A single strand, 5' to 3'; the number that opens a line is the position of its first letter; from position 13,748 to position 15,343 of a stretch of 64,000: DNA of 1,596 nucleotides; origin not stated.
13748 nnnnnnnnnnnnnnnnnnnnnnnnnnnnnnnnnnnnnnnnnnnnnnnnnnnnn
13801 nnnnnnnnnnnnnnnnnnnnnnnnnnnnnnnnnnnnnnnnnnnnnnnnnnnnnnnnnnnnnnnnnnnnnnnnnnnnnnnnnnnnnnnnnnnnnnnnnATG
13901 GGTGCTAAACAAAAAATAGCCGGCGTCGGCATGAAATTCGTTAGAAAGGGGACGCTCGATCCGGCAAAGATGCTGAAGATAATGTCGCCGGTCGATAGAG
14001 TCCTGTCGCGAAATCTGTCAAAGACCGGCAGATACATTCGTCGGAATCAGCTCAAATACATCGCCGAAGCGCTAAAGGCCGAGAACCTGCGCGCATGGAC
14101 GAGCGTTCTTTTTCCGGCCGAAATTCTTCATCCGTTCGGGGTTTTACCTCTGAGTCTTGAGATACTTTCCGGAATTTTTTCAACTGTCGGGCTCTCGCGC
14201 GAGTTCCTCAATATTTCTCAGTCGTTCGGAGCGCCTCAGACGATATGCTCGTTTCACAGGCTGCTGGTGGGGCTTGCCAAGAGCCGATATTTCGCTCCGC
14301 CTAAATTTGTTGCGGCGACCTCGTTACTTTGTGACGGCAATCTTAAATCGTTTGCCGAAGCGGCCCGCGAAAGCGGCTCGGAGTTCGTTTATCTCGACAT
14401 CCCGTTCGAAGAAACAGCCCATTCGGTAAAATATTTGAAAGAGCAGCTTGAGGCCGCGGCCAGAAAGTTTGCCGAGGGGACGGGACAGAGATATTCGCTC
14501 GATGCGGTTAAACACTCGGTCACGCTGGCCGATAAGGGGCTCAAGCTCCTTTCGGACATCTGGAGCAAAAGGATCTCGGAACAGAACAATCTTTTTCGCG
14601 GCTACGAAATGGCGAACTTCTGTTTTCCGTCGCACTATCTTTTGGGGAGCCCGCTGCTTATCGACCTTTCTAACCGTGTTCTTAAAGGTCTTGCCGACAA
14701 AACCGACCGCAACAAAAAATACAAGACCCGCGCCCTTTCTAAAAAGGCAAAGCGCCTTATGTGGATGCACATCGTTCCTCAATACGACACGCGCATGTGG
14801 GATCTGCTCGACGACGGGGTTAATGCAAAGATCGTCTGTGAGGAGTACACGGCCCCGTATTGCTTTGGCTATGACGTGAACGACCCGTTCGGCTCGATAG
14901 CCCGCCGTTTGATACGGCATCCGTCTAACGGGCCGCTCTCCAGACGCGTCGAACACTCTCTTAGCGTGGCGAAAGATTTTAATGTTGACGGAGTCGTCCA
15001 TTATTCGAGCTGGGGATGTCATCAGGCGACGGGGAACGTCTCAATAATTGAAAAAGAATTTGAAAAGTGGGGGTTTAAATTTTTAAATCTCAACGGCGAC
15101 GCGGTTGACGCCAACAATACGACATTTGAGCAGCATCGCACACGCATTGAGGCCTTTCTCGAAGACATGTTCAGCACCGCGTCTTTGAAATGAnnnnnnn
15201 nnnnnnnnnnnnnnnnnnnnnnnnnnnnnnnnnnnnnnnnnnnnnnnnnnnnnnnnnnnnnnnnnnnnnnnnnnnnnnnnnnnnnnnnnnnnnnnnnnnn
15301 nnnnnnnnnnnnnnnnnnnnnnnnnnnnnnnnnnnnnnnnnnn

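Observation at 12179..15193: Orphan radical 2-hydroxyacyl-CoA-dehydratase-like pair with the ATP-dependent activase fused to one subunit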

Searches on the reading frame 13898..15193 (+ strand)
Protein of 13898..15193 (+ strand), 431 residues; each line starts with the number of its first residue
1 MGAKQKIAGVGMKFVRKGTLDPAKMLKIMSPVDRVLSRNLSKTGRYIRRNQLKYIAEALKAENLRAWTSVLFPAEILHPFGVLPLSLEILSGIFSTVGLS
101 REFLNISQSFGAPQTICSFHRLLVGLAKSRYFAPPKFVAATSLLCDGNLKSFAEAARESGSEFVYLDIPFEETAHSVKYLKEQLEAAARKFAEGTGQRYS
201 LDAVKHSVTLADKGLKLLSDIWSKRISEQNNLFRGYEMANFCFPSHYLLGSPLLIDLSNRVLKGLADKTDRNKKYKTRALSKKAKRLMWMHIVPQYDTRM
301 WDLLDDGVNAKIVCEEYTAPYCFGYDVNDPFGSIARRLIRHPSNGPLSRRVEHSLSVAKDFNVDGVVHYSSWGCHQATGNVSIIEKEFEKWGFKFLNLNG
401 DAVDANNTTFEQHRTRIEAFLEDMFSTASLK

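Call 6: search_protein_families(library=pfam, proteins=[window:13898-15193:+], max_evalue=0.1)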
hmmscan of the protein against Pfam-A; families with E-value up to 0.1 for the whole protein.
window:13898-15193:+ (431 aa): 1 family
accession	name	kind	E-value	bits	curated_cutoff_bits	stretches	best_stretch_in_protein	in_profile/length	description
PF06050.19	HGD-D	-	1.3e-58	199.6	28.4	1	71-422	3-340/342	2-hydroxyglutaryl-CoA dehydratase, D-component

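Call 7: search_protein_families(library=ncbifam, proteins=[window:13898-15193:+], max_evalue=0.1)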
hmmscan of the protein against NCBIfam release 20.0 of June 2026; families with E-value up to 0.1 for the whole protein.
window:13898-15193:+ (431 aa): 6 families
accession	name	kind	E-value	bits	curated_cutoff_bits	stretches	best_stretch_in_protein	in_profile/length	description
NF052455.1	HyiscapDhHadB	equivalog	3.9e-18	65.3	750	1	52-424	16-394/398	(R)-2-hydroxyisocaproyl-CoA dehydratase subunit alpha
NF040772.1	double_cubane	equivalog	1.4e-17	63.8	350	1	130-423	81-371/372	double-cubane-cluster-containing anaerobic reductase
TIGR03190.1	benz_CoA_bzdN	equivalog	3.1e-05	23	453.8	1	334-424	281-371/377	benzoyl-CoA reductase, bzd-type, subunit N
TIGR03191.1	benz_CoA_bzdO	equivalog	0.00051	19.4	448.6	0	351-424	350-423/430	benzoyl-CoA reductase, bzd-type, subunit O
NF052456.1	HyiscapDhHadC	equivalog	0.0029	16.6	700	1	351-422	302-370/372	(R)-2-hydroxyisocaproyl-CoA dehydratase subunit beta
TIGR02260.1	benz_CoA_red_B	equivalog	0.018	13.8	486.55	1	310-421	293-410/413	benzoyl-CoA reductase subunit B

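Call 12: search_solved_structures(query=window:13898-15193:+, max_evalue=0.01, show_alignments=3)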
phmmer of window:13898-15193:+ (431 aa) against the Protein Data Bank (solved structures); distinct sequences matched with E-value up to 0.01: 6.
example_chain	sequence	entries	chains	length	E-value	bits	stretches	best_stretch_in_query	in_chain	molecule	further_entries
3o3m_A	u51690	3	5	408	4.7e-09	39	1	56-425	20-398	alpha subunit 2-hydroxyisocaproyl-CoA dehydratase | alpha-subunit 2-hydroxyisocaproyl-CoA dehydratase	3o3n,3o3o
7yyl_C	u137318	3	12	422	5.6e-08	35.5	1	113-422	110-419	Dehydratase family protein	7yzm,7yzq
6eno_A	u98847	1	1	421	6.3e-08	35.3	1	113-422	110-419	Dehydratase family protein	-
9g87_A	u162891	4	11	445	1.4e-06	30.9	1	323-426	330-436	3-methylbenzoyl-CoA reductase beta subunit MbdO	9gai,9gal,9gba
8s02_B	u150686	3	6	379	0.0003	23.2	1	288-424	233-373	BzdN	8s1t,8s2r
8s02_A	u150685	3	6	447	0.0012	21.3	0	99-200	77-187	BzdO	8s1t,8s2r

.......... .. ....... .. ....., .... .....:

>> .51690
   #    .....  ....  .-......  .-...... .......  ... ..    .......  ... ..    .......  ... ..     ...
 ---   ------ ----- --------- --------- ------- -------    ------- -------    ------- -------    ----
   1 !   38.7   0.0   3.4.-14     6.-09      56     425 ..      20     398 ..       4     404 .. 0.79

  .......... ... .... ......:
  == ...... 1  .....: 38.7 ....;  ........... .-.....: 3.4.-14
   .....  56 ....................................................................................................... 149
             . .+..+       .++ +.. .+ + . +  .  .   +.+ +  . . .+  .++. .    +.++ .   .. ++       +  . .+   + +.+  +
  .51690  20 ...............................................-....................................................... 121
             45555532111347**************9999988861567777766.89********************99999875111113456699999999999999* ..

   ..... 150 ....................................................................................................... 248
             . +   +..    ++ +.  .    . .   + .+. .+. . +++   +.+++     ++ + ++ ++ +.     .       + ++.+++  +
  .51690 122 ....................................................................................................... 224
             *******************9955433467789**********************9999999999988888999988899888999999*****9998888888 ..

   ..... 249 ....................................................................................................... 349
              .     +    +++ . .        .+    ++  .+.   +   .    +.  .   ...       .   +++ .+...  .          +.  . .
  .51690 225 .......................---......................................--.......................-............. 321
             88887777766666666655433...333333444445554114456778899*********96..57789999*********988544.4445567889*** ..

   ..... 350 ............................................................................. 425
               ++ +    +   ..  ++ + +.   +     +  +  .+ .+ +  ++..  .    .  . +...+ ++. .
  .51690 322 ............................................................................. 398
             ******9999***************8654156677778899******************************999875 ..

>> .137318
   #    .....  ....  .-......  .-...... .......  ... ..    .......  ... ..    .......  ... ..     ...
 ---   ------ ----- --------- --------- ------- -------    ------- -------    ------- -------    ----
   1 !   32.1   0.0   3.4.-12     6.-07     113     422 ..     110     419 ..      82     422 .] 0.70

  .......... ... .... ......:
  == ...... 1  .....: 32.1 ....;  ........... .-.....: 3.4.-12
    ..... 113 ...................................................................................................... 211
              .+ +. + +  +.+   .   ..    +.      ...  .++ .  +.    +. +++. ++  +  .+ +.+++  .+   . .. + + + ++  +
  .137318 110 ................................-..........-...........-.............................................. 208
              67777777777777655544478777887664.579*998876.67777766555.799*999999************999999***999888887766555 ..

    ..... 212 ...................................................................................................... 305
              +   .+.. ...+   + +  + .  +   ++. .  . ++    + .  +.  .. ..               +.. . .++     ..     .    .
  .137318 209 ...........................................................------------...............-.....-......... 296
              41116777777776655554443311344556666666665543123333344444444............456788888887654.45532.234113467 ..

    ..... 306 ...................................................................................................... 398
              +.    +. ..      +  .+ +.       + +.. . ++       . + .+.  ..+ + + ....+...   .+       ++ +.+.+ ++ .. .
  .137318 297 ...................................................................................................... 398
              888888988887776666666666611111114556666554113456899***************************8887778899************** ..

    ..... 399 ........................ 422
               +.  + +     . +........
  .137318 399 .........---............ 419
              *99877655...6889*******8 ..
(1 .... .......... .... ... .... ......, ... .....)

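Call 32: list_cluster_members(proteins=[P0001, window:13898-15193:+, P0002, window:29476-32241:+])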
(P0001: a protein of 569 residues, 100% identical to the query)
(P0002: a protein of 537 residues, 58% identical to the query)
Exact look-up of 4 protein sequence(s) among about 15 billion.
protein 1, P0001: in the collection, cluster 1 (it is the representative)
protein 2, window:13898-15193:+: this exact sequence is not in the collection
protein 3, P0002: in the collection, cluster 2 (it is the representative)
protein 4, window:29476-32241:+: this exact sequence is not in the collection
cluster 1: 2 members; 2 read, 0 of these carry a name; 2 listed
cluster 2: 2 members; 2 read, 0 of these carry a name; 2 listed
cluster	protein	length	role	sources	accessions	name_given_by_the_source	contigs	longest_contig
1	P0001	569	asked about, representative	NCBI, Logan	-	-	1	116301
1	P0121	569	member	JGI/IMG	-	-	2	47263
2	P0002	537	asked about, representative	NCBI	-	-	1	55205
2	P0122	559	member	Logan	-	-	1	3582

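Call 44: find_homologous_proteins(query=window:13898-15193:+, max_evalue=1e-10)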
Query window:13898-15193:+ (431 aa): 55 proteins with E <= 1e-10 among 8000 candidates.
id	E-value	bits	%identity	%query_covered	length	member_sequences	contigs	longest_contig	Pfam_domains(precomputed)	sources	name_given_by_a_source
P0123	3.1e-283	957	100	97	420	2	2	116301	PF06050.20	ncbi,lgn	-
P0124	2.1e-246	836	85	96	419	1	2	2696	PF06050.20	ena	-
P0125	3.3e-188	644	66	97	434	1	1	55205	PF06050.20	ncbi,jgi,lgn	-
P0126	2.1e-171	589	61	98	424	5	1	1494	PF06050.20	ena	-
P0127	4.2e-171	588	59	98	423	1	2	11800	PF06050.20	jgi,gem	-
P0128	5.2e-164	564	59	98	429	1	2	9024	PF06050.20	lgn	-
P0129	2.3e-162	559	58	96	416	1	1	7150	PF06050.20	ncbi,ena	-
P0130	8.5e-162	557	56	98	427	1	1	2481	PF06050.20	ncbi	-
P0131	2.4e-160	552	56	98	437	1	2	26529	PF06050.20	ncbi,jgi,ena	-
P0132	4.1e-153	528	55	98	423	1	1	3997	PF06050.20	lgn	-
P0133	1.4e-137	477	50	98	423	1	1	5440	PF06050.20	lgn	-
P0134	3.0e-130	453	47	98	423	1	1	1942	PF06050.20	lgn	-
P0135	2.5e-129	450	47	98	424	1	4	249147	PF06050.20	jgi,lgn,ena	-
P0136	2.7e-129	450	47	98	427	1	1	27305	PF06050.20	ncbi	-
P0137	1.5e-128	448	47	98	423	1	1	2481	PF06050.20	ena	-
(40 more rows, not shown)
